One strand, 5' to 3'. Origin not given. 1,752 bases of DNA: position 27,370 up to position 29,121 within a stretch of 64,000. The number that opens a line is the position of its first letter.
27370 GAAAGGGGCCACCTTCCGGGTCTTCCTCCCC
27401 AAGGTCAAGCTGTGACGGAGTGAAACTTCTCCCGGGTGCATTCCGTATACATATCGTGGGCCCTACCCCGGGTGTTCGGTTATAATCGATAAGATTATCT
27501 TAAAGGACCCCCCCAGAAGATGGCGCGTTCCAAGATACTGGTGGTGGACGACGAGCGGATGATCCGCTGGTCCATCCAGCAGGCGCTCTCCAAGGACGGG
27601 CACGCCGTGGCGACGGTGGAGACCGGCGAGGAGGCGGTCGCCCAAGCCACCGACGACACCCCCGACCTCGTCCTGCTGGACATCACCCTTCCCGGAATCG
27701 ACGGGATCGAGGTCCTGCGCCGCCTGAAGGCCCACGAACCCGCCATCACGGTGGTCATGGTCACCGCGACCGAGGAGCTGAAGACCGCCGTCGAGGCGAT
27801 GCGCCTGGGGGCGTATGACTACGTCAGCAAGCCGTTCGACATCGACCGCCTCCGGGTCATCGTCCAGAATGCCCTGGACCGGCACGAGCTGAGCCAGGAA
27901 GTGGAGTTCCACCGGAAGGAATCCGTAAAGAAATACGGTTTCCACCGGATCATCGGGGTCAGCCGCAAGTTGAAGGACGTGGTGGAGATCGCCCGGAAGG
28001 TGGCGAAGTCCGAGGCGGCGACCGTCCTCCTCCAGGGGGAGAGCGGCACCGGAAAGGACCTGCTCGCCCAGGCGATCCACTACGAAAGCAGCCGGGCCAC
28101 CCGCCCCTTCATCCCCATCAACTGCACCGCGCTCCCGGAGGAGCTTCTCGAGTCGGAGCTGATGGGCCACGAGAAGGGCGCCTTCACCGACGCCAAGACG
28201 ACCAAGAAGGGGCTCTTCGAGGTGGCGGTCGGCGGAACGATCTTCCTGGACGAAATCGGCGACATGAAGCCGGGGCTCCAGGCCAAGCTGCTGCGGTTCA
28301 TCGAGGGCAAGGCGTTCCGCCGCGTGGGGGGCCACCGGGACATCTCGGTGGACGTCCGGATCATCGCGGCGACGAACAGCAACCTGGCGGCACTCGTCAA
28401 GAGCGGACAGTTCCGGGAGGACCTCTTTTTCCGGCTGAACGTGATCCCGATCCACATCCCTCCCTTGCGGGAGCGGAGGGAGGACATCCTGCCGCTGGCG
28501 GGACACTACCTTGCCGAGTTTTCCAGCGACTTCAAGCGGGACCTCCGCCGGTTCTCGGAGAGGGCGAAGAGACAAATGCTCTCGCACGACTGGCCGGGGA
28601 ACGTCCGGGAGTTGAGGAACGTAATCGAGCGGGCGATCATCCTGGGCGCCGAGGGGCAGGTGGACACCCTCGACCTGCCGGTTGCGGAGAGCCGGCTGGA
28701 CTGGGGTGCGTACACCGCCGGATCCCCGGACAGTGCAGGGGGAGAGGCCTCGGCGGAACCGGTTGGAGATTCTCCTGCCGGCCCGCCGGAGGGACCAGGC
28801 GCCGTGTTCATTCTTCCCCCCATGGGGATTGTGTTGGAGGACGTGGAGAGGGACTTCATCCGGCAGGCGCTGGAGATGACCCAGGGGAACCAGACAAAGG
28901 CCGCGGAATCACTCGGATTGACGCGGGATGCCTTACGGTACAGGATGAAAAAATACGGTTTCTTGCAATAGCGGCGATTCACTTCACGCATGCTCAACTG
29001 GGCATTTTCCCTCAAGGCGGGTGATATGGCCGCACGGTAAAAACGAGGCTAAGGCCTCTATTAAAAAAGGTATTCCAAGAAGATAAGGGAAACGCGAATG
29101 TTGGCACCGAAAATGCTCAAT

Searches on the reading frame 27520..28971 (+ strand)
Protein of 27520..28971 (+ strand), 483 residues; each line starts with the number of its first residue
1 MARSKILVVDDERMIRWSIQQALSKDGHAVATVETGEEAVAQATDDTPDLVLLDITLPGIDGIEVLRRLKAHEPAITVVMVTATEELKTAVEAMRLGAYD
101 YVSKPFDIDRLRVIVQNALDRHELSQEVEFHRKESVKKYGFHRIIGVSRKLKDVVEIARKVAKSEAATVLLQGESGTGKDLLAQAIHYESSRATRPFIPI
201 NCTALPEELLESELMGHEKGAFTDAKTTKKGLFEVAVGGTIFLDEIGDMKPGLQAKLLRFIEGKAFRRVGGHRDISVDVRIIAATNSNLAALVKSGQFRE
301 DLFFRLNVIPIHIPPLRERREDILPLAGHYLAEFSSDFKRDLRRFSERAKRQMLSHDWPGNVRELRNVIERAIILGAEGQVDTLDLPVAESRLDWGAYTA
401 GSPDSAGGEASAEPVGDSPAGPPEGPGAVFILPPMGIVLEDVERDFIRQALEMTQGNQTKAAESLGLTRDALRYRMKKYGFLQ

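Call 7: search_protein_families(library=pfam, proteins=[window:27520-28971:+], max_evalue=0.0001)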
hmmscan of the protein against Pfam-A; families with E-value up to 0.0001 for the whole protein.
window:27520-28971:+ (483 aa): 8 families
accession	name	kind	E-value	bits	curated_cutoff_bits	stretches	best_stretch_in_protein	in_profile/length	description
PF00158.32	Sigma54_activat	-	1.2e-67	227.3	20.2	1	144-312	1-168/168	Sigma-54 interaction domain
PF00072.30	Response_reg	-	9.2e-33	113.2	30.2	1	6-115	1-110/111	Response regulator receiver domain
PF25601.1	AAA_lid_14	-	8.3e-23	80.5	27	1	317-387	1-71/87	AAA+ ATPase lid domain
PF14532.12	Sigma54_activ_2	-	2e-18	67.4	25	1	160-316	15-138/138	Sigma-54 interaction domain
PF02954.25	HTH_8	-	1.8e-15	56.8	22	1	439-479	2-42/42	Bacterial regulatory protein, Fis family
PF07728.20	AAA_5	-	4.5e-08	33.6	22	1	169-288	2-124/139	AAA domain (dynein-related subfamily)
PF07724.20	AAA_2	-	7.6e-07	29.7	27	1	167-292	4-130/166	AAA domain (Cdc48 subfamily)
PF00004.35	AAA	-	2e-06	28.7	21.2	1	169-287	1-110/131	ATPase family associated with various cellular activities (AAA)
